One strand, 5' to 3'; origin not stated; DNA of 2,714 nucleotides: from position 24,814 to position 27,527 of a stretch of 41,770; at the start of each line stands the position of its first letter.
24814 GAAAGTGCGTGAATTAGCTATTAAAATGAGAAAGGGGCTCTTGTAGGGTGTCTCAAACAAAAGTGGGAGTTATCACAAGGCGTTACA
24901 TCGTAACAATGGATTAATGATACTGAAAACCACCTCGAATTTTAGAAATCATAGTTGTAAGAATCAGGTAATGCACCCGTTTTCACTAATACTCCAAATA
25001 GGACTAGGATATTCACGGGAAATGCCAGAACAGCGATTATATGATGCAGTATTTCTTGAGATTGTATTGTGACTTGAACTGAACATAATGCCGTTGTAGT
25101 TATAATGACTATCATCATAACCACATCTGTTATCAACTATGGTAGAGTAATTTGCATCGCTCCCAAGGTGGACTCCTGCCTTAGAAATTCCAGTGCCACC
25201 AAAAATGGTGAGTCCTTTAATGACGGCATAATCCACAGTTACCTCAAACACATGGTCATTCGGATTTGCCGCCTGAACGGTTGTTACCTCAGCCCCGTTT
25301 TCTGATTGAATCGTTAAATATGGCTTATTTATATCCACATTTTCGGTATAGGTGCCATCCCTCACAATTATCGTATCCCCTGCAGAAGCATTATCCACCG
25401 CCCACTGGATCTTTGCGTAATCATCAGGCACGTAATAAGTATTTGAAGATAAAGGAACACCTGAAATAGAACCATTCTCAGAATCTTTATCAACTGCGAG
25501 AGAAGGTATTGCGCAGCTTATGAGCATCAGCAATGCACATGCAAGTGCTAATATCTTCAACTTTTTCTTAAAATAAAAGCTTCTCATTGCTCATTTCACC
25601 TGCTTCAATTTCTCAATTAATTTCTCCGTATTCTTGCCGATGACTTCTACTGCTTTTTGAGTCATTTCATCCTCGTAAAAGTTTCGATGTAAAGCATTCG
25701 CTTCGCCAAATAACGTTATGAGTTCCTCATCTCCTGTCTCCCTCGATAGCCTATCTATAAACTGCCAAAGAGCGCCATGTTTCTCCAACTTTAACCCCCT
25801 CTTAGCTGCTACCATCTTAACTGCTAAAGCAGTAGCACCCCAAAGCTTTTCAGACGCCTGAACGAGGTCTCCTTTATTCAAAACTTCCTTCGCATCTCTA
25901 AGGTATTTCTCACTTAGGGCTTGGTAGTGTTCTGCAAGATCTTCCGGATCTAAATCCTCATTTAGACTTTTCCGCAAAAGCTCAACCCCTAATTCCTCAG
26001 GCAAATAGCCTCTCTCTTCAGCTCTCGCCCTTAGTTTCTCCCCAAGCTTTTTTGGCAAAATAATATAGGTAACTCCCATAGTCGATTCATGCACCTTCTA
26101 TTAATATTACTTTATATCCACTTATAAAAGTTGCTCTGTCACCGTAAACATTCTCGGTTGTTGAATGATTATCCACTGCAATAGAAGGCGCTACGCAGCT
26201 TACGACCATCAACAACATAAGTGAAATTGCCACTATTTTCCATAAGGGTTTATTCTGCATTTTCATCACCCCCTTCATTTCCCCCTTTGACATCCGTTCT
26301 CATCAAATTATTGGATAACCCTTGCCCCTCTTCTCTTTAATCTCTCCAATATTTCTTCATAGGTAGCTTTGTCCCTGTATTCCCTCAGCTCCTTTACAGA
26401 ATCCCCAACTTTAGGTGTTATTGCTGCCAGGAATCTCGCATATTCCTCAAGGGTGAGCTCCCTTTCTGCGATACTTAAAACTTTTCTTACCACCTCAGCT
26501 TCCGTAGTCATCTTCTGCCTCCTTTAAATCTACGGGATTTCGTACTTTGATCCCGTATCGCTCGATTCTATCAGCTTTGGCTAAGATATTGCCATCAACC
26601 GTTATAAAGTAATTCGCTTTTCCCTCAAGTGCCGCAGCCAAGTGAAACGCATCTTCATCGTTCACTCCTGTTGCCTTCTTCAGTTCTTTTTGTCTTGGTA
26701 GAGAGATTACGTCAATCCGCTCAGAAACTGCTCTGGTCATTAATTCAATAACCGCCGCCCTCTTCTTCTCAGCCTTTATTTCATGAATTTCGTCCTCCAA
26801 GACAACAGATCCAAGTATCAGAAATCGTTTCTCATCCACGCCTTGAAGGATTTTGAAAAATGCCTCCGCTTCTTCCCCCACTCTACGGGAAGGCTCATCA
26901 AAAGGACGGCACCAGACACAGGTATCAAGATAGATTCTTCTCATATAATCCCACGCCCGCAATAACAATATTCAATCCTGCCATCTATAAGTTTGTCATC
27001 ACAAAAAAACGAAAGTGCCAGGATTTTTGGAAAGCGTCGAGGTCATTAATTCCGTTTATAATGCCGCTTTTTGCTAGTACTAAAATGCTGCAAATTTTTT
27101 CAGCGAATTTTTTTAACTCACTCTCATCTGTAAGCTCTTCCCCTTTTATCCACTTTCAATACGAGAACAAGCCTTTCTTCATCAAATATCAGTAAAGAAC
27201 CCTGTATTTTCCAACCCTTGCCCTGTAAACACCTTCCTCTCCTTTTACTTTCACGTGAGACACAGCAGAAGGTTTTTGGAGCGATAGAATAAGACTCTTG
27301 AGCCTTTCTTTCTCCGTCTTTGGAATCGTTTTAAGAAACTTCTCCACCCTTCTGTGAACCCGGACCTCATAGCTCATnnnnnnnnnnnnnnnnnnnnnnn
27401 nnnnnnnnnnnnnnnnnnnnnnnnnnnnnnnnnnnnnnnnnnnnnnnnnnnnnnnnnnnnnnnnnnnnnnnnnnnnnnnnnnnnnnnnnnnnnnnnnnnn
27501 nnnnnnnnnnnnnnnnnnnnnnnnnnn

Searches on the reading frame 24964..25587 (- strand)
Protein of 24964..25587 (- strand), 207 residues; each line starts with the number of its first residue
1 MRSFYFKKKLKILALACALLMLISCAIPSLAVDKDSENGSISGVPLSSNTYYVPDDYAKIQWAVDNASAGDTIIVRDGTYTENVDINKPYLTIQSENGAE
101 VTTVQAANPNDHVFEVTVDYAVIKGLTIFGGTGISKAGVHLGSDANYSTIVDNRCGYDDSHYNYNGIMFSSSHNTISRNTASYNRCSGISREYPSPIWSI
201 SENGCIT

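Call 9: search_protein_families(library=pfam, max_evalue=0.01, proteins=[window:24964-25587:-])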
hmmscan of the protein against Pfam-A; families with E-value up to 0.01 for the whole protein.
window:24964-25587:- (207 aa): 0 families

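Call 70: find_homologous_proteins(query=window:24964-25587:-, max_evalue=1e-10)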
Query window:24964-25587:- (207 aa): 321 proteins with E <= 1e-10 among 419 candidates; the best 120 are listed.
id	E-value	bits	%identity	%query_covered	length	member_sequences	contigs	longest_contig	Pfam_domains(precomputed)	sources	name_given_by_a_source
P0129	2.7e-134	463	100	100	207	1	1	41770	PF22842.4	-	-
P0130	1.9e-43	167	67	43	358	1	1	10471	PF01095.26,PF22842.4,PF05048.20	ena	-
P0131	5.4e-42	162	58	69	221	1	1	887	PF13229.13,PF05048.20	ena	-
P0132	2.7e-40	156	52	94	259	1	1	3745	PF13229.13,PF07602.18,PF22842.4,PF05048.20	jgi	jgi:parallel beta-helix repeat protein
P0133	8.8e-37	145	54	58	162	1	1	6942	PF22842.4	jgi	jgi:pectin methylesterase-like acyl-CoA thioesterase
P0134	1.1e-35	141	53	72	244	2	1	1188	PF13229.13,PF05048.20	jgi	-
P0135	3.7e-35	140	46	92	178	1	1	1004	PF22842.4,PF05048.20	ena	-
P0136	6.5e-35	139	53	72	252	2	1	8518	PF13229.13,PF22842.4,PF05048.20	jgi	-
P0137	4.5e-34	136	51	68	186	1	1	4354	PF13229.13,PF22842.4,PF05048.20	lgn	-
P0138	5.9e-34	136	72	42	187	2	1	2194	PF13229.13,PF22842.4,PF05048.20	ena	-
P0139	1.2e-33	135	48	86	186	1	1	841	PF13229.13,PF05048.20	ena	-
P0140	1.6e-33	134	57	59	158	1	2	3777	-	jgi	jgi:hypothetical protein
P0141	2.0e-33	134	54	63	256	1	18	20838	PF05048.20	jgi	-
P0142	4.3e-33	133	66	46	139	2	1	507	PF22842.4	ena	-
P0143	5.2e-33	133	56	62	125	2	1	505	PF22842.4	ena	-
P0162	2.1e-30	124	63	51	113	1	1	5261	-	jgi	jgi:pectin methylesterase-like acyl-CoA thioesterase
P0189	7.3e-28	116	61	48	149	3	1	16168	PF22842.4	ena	-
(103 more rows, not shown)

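Call 71: find_encoding_contigs(protein=P0133, flank=6000, max_places=2)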
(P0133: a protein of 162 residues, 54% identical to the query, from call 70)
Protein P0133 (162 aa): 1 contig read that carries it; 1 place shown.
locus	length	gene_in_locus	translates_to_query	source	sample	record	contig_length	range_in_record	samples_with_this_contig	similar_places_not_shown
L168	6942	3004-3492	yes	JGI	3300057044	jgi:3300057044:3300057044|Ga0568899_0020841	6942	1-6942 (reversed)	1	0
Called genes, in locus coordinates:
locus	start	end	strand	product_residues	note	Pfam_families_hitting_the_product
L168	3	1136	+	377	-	?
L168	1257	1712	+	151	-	-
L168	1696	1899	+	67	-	-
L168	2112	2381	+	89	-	-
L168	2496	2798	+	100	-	-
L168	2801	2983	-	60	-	-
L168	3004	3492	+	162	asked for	PF22842:Pel9A-like_beta_helix (weak)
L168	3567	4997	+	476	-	PF05048:NosD, PF13229:Beta_helix, PF05048:NosD, PF13229:Beta_helix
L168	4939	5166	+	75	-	-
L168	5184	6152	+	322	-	PF00490:ALAD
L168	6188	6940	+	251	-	?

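Call 72: find_encoding_contigs(protein=P0162, flank=6000, max_places=2)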
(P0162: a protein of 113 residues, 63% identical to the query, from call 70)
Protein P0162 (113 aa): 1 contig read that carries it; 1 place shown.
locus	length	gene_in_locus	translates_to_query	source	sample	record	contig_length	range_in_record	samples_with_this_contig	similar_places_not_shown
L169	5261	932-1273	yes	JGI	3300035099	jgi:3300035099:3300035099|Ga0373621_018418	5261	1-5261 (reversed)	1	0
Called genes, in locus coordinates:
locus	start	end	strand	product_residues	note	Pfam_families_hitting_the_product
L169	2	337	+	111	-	?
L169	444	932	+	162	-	PF05942:PaREP1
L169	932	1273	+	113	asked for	-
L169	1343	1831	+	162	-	PF05942:PaREP1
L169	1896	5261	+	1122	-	?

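Call 73: find_encoding_contigs(protein=P0189, flank=6000, max_places=2)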
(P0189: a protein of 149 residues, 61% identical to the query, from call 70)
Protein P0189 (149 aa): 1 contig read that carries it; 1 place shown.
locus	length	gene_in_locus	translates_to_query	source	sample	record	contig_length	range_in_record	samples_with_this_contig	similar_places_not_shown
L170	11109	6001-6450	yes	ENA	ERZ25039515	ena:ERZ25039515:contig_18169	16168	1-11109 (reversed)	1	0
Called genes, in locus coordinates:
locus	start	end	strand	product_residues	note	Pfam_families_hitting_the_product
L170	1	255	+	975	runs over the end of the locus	PF02743:dCache_1, PF17201:Cache_3-Cache_2, PF00672:HAMP, PF00989:PAS, PF13188:PAS_8, PF13426:PAS_9, PF01590:GAF, PF13185:GAF_2, +6 more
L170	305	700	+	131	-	PF01590:GAF, PF13185:GAF_2, PF13492:GAF_3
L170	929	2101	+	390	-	PF00512:HisKA, PF02518:HATPase_c, PF00072:Response_reg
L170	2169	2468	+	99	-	-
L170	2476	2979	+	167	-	PF07894:SACK1 (weak), PF13091:PLDc_2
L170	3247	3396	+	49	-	-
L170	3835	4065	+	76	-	-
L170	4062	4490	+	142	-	PF13470:PIN_3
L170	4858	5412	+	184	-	-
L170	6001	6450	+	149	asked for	PF22842:Pel9A-like_beta_helix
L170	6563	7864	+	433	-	PF13701:DDE_Tnp_1_4, PF01609:DDE_Tnp_1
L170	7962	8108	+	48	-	-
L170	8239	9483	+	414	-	PF05048:NosD, PF02369:Big_1, PF09134:Invasin_D3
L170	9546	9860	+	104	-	-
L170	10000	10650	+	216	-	-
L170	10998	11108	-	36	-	?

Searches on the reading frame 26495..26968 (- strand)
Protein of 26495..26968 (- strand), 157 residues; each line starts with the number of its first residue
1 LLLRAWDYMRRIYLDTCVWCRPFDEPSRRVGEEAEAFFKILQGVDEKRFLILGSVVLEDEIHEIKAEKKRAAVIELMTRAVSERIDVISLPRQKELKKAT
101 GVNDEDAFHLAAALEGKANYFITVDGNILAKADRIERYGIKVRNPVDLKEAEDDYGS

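Call 10: search_protein_families(library=pfam, max_evalue=0.01, proteins=[window:26495-26968:-])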
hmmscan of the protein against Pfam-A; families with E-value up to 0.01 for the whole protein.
window:26495-26968:- (157 aa): 2 families
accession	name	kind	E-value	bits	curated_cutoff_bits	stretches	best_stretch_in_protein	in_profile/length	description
PF01850.27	PIN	-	0.00021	22.3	23.6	1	12-131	1-116/120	PIN domain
PF13470.12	PIN_3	-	0.0079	17.4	27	0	11-125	1-113/115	PIN domain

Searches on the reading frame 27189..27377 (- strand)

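Call 10: search_protein_families(library=pfam, max_evalue=0.01, proteins=[window:27189-27377:-])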
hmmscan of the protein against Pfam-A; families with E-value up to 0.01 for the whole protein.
window:27189-27377:- (62 aa): 1 family
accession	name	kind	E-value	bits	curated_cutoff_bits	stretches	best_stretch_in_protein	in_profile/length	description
PF05016.21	ParE_toxin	-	0.00017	22.6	23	1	5-62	1-69/89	ParE toxin of type II toxin-antitoxin system, parDE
